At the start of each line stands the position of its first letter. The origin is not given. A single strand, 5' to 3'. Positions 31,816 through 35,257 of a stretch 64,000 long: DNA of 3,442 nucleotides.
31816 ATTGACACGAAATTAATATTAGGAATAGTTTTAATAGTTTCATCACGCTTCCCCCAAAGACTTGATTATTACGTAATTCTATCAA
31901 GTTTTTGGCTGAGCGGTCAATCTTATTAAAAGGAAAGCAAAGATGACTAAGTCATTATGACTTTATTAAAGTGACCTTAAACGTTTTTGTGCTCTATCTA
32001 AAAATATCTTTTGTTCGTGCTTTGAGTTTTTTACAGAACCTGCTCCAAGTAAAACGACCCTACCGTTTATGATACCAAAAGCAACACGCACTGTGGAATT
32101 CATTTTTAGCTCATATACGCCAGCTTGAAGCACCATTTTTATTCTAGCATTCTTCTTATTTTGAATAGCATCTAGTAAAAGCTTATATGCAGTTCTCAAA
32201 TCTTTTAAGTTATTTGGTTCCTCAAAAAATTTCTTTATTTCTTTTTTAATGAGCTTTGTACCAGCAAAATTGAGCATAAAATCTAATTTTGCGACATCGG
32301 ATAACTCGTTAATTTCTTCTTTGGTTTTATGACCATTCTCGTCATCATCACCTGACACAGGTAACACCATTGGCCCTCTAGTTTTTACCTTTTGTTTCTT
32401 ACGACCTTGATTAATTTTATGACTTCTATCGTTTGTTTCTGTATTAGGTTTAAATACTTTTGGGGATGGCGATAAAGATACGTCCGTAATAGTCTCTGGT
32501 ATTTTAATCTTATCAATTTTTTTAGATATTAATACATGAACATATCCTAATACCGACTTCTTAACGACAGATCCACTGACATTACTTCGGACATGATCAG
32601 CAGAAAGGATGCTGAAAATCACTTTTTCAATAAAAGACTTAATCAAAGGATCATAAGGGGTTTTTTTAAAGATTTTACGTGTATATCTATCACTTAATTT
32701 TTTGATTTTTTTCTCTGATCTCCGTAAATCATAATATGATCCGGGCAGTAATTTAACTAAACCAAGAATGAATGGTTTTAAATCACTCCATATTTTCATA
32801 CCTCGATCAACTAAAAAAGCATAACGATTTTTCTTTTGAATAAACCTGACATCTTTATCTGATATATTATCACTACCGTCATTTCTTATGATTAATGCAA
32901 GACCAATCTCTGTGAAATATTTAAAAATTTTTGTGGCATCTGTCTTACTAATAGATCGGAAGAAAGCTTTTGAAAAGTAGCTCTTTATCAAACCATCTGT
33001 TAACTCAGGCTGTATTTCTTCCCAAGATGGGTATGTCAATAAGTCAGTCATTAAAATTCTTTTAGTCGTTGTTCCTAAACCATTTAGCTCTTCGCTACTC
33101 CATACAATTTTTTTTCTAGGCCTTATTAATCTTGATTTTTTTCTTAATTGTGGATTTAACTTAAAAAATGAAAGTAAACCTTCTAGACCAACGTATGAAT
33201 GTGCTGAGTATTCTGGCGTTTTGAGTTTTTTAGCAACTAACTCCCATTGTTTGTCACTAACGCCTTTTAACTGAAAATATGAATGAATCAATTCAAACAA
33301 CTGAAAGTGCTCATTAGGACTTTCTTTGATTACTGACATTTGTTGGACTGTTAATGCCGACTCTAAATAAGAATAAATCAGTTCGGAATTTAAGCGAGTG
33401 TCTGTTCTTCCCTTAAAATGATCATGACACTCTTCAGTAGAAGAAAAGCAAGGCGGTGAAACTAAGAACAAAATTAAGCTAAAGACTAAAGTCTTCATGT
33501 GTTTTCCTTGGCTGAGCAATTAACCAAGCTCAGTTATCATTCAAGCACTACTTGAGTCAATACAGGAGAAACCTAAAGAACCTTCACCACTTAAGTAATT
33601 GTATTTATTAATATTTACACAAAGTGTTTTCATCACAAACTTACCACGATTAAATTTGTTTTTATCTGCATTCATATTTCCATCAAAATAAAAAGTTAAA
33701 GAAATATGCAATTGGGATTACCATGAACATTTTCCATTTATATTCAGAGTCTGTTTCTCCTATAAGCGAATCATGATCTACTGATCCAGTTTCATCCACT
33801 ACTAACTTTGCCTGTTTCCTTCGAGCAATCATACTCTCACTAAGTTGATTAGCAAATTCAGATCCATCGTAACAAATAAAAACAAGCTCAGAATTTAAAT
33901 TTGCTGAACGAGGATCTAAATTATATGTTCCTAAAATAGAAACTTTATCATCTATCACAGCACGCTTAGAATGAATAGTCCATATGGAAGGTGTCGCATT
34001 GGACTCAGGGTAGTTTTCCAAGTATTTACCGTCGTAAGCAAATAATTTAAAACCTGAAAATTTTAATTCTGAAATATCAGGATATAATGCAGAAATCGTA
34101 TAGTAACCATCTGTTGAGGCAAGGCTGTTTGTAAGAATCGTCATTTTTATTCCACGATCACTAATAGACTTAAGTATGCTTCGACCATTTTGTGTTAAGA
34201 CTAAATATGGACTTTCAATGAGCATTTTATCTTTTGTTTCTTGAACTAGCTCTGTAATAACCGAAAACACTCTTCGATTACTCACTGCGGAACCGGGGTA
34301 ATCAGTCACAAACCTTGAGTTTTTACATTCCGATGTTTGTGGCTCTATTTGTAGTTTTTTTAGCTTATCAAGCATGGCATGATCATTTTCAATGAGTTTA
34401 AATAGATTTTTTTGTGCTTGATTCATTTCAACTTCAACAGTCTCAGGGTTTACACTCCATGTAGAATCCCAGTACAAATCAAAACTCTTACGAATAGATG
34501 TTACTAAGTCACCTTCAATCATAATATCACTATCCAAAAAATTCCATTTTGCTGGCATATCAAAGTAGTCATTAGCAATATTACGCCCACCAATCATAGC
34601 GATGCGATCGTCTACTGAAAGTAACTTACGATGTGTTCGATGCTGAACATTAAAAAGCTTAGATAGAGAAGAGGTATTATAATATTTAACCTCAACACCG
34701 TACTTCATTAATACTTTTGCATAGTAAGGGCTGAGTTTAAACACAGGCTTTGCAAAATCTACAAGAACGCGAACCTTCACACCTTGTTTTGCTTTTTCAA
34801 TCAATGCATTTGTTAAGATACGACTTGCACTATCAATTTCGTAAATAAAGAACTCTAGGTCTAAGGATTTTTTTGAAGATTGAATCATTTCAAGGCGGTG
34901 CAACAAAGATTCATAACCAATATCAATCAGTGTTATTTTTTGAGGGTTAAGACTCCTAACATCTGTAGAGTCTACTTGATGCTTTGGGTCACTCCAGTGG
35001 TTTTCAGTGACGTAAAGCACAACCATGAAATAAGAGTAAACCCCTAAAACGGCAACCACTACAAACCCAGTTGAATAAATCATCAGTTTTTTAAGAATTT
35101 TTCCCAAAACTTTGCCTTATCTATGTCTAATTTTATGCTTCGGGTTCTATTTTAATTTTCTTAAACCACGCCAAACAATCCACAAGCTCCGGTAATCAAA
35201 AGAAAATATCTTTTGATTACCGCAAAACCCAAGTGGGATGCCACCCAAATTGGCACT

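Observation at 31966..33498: Sec-exported ~510-aa protein ending in a HigB/RelE (Gp49-type) toxin domain, with no antitoxin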

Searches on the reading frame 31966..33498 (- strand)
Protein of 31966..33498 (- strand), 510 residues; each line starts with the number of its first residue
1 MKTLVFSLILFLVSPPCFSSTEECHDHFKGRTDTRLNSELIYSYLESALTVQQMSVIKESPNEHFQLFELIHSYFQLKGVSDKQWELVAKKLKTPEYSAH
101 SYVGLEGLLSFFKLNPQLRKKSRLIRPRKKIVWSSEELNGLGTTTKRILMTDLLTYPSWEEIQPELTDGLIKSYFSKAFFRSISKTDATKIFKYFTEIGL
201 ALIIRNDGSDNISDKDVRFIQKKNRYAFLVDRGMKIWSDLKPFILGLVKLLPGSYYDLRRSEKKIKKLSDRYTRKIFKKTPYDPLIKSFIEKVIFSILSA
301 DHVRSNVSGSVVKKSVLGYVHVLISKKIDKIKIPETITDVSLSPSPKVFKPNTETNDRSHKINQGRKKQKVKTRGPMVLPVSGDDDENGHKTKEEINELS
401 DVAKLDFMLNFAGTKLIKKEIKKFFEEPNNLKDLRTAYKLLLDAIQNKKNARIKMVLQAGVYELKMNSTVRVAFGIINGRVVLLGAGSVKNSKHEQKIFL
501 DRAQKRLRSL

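Call 3: search_protein_families(library=pfam, proteins=[window:31966-33498:-], max_evalue=10)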
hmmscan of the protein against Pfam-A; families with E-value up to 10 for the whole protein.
window:31966-33498:- (510 aa): 1 family
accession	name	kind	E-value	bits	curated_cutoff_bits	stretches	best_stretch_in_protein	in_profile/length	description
PF05973.20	Gp49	-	0.1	13.1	23.9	1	444-507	20-89/90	Phage derived protein Gp49-like (DUF891)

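Call 4: search_protein_families(library=ncbifam, proteins=[window:31966-33498:-], max_evalue=10)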
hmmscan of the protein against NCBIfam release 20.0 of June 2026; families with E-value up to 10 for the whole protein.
window:31966-33498:- (510 aa): 0 families

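Call 5: find_homologous_proteins(query=window:31966-33498:-, max_evalue=0.001)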
Query window:31966-33498:- (510 aa): 1 proteins with E <= 0.001 among 8000 candidates.
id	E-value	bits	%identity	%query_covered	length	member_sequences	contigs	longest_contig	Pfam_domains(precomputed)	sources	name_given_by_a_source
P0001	0.0e+0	1120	100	100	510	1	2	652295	-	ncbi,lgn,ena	-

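Call 7: find_encoding_contigs(protein=P0001, flank=10000, max_places=4)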
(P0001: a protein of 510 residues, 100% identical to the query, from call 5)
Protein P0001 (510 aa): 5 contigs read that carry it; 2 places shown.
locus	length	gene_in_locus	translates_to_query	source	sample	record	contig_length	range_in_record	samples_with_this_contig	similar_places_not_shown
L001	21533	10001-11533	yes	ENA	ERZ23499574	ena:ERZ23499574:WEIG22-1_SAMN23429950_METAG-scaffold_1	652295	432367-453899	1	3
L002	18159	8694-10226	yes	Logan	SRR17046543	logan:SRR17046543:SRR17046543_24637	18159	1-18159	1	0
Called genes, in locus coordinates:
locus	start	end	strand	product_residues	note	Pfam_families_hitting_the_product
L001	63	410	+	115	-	-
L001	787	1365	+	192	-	-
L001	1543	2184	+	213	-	PF01914:MarC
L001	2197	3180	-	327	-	PF00005:ABC_tran, PF13401:AAA_22 (faint), PF08352:oligo_HPY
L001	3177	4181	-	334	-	PF00005:ABC_tran, PF02463:SMC_N (weak), PF13304:AAA_21 (weak), PF08352:oligo_HPY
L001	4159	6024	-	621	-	PF00496:SBP_bac_5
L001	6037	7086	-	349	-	PF00528:BPD_transp_1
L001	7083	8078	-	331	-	PF00528:BPD_transp_1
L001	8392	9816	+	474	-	PF13091:PLDc_2, PF00614:PLDc (faint), PF13091:PLDc_2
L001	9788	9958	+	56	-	-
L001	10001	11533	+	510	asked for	-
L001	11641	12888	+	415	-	PF00246:Peptidase_M14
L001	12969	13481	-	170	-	-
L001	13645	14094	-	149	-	PF03692:CxxCxxCC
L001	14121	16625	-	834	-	PF00005:ABC_tran (faint), PF02463:SMC_N (faint), PF03193:RsgA_GTPase (faint), PF13191:AAA_16 (faint), PF13304:AAA_21 (faint), PF13476:AAA_23 (faint), PF13555:AAA_29 (faint), PF17760:UvrA_inter, +1 more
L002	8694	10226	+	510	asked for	-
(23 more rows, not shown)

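Call 9: search_protein_families(library=padloc, proteins=[window:31966-33498:-], max_evalue=10)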
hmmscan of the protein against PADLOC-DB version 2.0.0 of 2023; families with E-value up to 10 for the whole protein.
window:31966-33498:- (510 aa): 0 families

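Call 10: search_protein_families(library=phrogs, proteins=[window:31966-33498:-], max_evalue=10)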
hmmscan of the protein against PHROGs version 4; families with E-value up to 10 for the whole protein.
window:31966-33498:- (510 aa): 2 families
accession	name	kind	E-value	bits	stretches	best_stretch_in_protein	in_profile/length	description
phrog_2523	-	unknown function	0.12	13.5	1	432-509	20-103/108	-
phrog_15395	-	tail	0.2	12.5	1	4-37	20-53/56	tail protein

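Call 11: find_related_loci(query=window:31966-33498:-, collection=genome_contigs, flank=8000)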
Query window:31966-33498:- (510 aa) in genome_contigs; peptide patterns used: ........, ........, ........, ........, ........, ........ (x = any residue, [..] = any of these).
593 stretches matched a pattern, but none encodes a relative of the query by tblastn (E <= 1e-3).

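Call 15: search_protein_representatives(protein=window:31966-33498:-)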
Query: 510 residues. Proteins with E-value up to 0.001 (for the whole library): 1; up to 1e-10: 1; up to 1e-30: 1. The best 1 are listed.
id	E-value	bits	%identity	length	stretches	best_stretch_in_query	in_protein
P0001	0.0e+00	1119.9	100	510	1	1-510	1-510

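Call 22: predict_structure(protein=window:31966-33498:-)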
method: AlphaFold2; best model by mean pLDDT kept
length: 510 residues; sequences in the alignment: 1
mean_pLDDT: 37.6   pTM: 0.23
mean pLDDT of the five models: 37.6, 36.6, 35.3, 34.5, 33.4
residues with pLDDT >= 90: 0; 70-90: 0; 50-70: 32; < 50: 478
segments of 3 or more residues with pLDDT < 50: 1-237, 245-262, 279-473, 475-481, 486-491, 506-510
pLDDT, mean of each block of 10 residues (from residue 1): 35 39 40 38 39 35 40 41 45 37 39 37 32 37 39 36 38 33 37 37 39 36 37 44 46 36 52 50 43 40 32 30 25 24 26 28 29 26 27 34 34 37 39 40 42 37 43 46 49 51 48
secondary structure, 60 per line:
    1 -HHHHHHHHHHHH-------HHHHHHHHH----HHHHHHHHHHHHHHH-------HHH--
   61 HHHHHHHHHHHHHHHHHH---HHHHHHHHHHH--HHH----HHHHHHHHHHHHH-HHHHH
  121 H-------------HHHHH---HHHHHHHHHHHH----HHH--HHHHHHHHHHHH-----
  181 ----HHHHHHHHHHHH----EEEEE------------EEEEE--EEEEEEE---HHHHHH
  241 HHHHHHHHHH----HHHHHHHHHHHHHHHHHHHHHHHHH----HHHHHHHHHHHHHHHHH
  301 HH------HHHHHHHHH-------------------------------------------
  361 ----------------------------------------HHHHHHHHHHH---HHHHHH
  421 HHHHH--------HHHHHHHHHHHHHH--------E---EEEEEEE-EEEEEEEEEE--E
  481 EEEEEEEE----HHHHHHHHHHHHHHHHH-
elements in order: H2-13 H21-29 H34-48 H61-78 H82-92 H102-114 H116-121 H135-139 H143-154 H164-175 H185-196 E201-205 E218-222 E225-231 H235-250 H255-279 H284-302 H309-317 H401-411 H415-425 H434-447 E460-466 E468-477 E480-488 H493-509

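Call 32: fold_search(model_id=the predicted structure, library=pdb)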
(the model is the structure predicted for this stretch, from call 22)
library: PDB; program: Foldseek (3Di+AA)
matches with E <= 10: 447; with E <= 0.001: 0
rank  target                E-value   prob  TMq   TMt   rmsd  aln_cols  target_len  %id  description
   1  8vwi_Q                4.1e-02  0.30  0.12  0.25  15.7       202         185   12  The base complex of the AcMNPV baculovirus nucleocapsid (Class 1, localised reconstruction) (released 2024-11-06)
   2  8vwj_S                4.3e-02  0.18  0.11  0.18  19.4       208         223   12  The base complex of the AcMNPV baculovirus nucleocapsid (Class 2, localised reconstruction) (released 2024-11-06)
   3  8i8c_N                4.9e-02  0.25  0.12  0.23  14.8       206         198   14  Plug structure of the Autographa californica multiple nucleopolyhedrovirus (AcMNPV) (released 2023-12-13)
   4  8vwi_S                6.6e-02  0.12  0.09  0.16  21.1       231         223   16  The base complex of the AcMNPV baculovirus nucleocapsid (Class 1, localised reconstruction) (released 2024-11-06)
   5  8i8c_M                8.4e-02  0.18  0.11  0.20  18.0       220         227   12  Plug structure of the Autographa californica multiple nucleopolyhedrovirus (AcMNPV) (released 2023-12-13)
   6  8vwj_Q                1.0e-01  0.16  0.12  0.23  16.3       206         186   14  The base complex of the AcMNPV baculovirus nucleocapsid (Class 2, localised reconstruction) (released 2024-11-06)
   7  8i8b_I                1.0e-01  0.12  0.08  0.17  15.6       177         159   14  Outer shell and inner layer structures of Autographa californica multiple nucleopolyhedrovirus (AcMNPV) (released 2023-12-13)
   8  7p00_A                1.2e-01  0.11  0.07  0.14  17.0       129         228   11  Human Neurokinin 1 receptor (NK1R) substance P Gq chimera (mGsqi) complex (released 2021-12-15)
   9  8i8b_H                1.9e-01  0.11  0.11  0.18  18.9       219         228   12  Outer shell and inner layer structures of Autographa californica multiple nucleopolyhedrovirus (AcMNPV) (released 2023-12-13)
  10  9ek0_A                2.4e-01  0.08  0.06  0.13  18.2       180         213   12  Human M5 muscarinic acetylcholine receptor complex with mini-Gq and iperoxo (released 2025-10-08)
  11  9yda_A                2.4e-01  0.06  0.06  0.12  19.3       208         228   12  Cryo-EM structure of active human green cone opsin in complex with chimeric G protein (miniGist) (released 2025-12-24)
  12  8gsz_A                2.5e-01  0.03  0.08  0.10  24.6       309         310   15  Structure of STING SAVI-related mutant V147L (released 2022-12-28)
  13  9r2r_B                2.7e-01  0.33  0.09  0.22   8.3        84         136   13  De novo designed M7 protein fold (released 2025-05-14)
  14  9h2h_K                2.7e-01  0.06  0.08  0.14  22.5       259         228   10  AcMNPV apical cap - composite map of the C2 plug (released 2025-06-04)
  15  6j74_A                3.6e-01  0.13  0.09  0.14  14.2       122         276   10  Complex of GGTaseIII and full-length Ykt6 (released 2020-01-22)
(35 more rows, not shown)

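Call 78: find_related_loci(query=window:31969-33498:-, collection=viral_contigs, flank=3000)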
Query window:31969-33498:- (510 aa) in viral_contigs; peptide patterns used: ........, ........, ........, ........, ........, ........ (x = any residue, [..] = any of these).
35 stretches matched a pattern, but none encodes a relative of the query by tblastn (E <= 1e-3).

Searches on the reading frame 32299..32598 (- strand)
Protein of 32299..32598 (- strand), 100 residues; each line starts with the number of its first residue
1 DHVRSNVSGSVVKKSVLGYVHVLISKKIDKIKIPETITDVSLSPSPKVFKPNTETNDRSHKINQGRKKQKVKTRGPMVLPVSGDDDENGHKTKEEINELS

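Call 59: search_protein_families(library=pfam, proteins=[window:32299-32598:-], max_evalue=10)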
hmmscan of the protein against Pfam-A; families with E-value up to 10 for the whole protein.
window:32299-32598:- (100 aa): 0 families

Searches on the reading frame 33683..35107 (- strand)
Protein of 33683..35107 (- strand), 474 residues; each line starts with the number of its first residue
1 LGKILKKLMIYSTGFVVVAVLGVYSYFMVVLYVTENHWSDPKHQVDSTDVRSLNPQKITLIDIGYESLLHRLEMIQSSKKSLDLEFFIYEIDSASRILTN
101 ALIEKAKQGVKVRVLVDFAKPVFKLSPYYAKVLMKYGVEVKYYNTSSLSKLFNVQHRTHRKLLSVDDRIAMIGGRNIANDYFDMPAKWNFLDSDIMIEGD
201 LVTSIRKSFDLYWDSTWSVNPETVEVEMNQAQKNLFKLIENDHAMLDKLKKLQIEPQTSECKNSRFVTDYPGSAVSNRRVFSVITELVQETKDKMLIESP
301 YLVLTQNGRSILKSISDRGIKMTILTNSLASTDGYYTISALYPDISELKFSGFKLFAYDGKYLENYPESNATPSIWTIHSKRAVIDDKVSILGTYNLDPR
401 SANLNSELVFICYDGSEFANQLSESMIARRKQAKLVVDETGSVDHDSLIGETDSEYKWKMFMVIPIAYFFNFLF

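Call 59: search_protein_families(library=pfam, proteins=[window:33683-35107:-], max_evalue=10)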
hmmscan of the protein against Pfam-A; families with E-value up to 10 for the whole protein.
window:33683-35107:- (474 aa): 5 families
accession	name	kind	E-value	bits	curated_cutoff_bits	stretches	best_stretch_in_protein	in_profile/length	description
PF13091.12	PLDc_2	-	2.9e-31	108.5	27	2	285-425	2-127/132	PLD-like domain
PF00614.28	PLDc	-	3e-09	36.9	21.9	2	376-401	3-28/28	Phospholipase D Active site motif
PF17941.7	PP_kinase_C_1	-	0.0025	17.9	25.7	1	60-162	12-119/167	Polyphosphate kinase C-terminal domain 1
PF24402.1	iHKD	-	0.13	12.8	27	1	100-144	7-50/111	Inactive HKD-Rease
PF01008.23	IF-2B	-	0.16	11.6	22.4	1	94-150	115-170/280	Initiation factor 2 subunit family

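Call 69: search_protein_families(library=ncbifam, proteins=[window:33683-35107:-], max_evalue=0.001)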
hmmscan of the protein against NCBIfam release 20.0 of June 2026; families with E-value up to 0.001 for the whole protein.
window:33683-35107:- (474 aa): 8 families
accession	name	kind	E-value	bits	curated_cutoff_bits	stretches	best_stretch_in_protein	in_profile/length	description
TIGR04265.1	bac_cardiolipin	equivalog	2.6e-33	115.7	290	2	63-217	126-281/483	cardiolipin synthase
NF008427.0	PRK11263.1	equivalog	3e-26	92.4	281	2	56-209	9-163/409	cardiolipin synthase ClsB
NF009107.0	PRK12452.1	equivalog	1.4e-25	90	787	1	63-420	147-467/509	cardiolipin synthase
NF038319.1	DISARM_DrmC_I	equivalog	3.5e-14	52.9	133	2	244-424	60-229/236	DISARM system phospholipase D-like protein DrmC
NF006946.0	PRK09428.1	equivalog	3.8e-09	36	314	1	50-425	19-404/451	CDP-diacylglycerol--serine O-phosphatidyltransferase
NF010490.0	PRK13912.1-1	equivalog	6.7e-06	26.3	211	0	73-183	37-130/159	nuclease NucT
NF010492.0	PRK13912.1-3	equivalog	0.00012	21.7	297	0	69-183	36-146/178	nuclease NucT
NF010491.0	PRK13912.1-2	equivalog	0.00013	21.8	225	0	261-410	23-155/180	nuclease NucT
